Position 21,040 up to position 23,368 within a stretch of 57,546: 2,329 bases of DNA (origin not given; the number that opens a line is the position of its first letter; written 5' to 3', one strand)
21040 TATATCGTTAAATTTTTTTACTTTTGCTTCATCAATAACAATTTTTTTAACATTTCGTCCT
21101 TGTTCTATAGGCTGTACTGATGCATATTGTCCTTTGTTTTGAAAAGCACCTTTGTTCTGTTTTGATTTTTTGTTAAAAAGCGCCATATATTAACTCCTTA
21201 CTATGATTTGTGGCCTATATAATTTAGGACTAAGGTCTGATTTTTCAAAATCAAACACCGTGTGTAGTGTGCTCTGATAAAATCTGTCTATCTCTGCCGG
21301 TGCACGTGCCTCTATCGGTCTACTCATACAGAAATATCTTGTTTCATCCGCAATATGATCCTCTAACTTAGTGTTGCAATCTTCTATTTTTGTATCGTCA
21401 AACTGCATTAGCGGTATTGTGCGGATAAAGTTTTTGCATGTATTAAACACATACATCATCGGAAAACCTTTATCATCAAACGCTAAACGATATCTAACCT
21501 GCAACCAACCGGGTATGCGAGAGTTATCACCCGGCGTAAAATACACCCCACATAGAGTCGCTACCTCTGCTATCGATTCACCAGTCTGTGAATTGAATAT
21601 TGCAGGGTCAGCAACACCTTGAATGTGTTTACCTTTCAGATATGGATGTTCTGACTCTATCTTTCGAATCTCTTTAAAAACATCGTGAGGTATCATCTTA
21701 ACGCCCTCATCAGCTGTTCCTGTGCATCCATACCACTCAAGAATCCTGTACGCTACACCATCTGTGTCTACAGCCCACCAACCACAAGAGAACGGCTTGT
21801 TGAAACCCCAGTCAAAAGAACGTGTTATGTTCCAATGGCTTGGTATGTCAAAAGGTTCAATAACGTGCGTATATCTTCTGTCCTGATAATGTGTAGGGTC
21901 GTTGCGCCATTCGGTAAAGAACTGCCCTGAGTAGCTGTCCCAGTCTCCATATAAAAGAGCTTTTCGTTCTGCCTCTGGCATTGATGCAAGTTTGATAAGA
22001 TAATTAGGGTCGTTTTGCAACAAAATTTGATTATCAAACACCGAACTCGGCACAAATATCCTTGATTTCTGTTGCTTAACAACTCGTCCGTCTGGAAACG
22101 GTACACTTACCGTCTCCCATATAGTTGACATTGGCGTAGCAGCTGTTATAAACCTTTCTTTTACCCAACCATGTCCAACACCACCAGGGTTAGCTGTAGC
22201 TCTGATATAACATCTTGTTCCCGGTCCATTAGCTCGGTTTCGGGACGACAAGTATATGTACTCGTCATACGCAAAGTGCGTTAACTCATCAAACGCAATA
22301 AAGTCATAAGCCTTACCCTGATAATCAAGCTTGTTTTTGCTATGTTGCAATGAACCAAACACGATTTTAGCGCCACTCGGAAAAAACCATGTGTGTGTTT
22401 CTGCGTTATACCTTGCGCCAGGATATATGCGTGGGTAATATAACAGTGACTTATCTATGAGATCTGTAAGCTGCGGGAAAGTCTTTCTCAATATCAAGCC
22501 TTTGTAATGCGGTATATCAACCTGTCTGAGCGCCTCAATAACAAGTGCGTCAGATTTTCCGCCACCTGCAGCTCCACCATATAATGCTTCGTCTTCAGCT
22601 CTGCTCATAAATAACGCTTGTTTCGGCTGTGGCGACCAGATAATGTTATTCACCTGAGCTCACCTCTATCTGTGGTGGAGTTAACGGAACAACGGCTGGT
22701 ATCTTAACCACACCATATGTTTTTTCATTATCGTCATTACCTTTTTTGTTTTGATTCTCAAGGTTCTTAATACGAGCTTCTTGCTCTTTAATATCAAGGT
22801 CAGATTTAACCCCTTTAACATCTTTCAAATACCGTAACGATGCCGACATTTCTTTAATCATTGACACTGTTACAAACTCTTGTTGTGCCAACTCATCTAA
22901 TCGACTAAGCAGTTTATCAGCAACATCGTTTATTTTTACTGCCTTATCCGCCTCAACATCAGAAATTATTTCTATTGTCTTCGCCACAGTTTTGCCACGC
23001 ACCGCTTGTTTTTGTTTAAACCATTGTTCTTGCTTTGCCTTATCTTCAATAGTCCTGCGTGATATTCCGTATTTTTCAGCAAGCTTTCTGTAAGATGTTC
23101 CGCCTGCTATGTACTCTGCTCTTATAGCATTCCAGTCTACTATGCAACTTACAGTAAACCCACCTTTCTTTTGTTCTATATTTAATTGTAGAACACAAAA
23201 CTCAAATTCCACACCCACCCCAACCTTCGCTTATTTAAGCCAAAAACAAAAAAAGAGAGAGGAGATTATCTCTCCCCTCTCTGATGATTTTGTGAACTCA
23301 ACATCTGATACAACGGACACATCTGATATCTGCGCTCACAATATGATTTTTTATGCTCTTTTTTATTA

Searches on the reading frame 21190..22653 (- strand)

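Call 6: search_protein_families(library=phrogs, proteins=[window:21190-22653:-], max_evalue=0.001)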
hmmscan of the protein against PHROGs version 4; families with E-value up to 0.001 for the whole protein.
window:21190-22653:- (487 aa): 4 families
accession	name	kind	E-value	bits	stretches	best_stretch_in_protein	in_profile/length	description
phrog_979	-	head and packaging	3.5e-56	192.2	1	2-241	148-409/642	terminase large subunit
phrog_2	-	head and packaging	8.7e-36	125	1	4-451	262-599/807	terminase large subunit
phrog_9526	-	head and packaging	2.8e-23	83.7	1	8-143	11-153/280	terminase large subunit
phrog_5653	-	head and packaging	6.6e-13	49.8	1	261-451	17-186/199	terminase large subunit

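Call 7: search_protein_families(library=pfam, proteins=[window:21190-22653:-], max_evalue=0.001)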
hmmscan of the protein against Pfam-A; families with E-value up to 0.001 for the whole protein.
window:21190-22653:- (487 aa): 1 family
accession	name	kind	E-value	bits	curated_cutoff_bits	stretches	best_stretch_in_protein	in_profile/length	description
PF03237.21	Terminase_6N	-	8.4e-11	42.4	22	1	25-247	2-209/215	Terminase large subunit, T4likevirus-type, N-terminal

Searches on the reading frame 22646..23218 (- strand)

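Call 6: search_protein_families(library=phrogs, proteins=[window:22646-23218:-], max_evalue=0.001)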
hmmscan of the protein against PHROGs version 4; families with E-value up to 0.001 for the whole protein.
window:22646-23218:- (190 aa): 9 families
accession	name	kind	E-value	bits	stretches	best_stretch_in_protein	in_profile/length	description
phrog_1206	-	head and packaging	4.7e-11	43.9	1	27-76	7-56/207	terminase small subunit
phrog_4151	-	DNA, RNA and nucleotide metabolism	3.5e-06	27.9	1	33-112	14-105/154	DNA binding protein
phrog_2789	-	transcription regulation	4.9e-06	27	1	18-125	50-155/255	transcriptional regulator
phrog_51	-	head and packaging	8.8e-06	26.6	1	28-77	5-58/261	terminase small subunit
phrog_4481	-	unknown function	2.4e-05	24.9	1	30-110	31-110/196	-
phrog_664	-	DNA, RNA and nucleotide metabolism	2.9e-05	25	1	32-74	92-134/210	DNA binding protein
phrog_125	-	DNA, RNA and nucleotide metabolism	0.00022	21.8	1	28-113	168-245/254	DNA invertase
phrog_23746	-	unknown function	0.0005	20.8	1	32-97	53-117/244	-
phrog_509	-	head and packaging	0.00064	20.3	0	38-74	19-55/238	terminase small subunit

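Call 7: search_protein_families(library=pfam, proteins=[window:22646-23218:-], max_evalue=0.001)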
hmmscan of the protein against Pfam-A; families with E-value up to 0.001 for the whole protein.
window:22646-23218:- (190 aa): 2 families
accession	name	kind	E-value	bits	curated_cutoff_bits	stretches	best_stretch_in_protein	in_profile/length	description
PF05225.22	HTH_psq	-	2.6e-06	27.5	20.4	1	35-65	10-40/45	helix-turn-helix, Psq domain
PF13518.12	HTH_28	-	0.00041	20.8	25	1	35-58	8-30/52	Helix-turn-helix domain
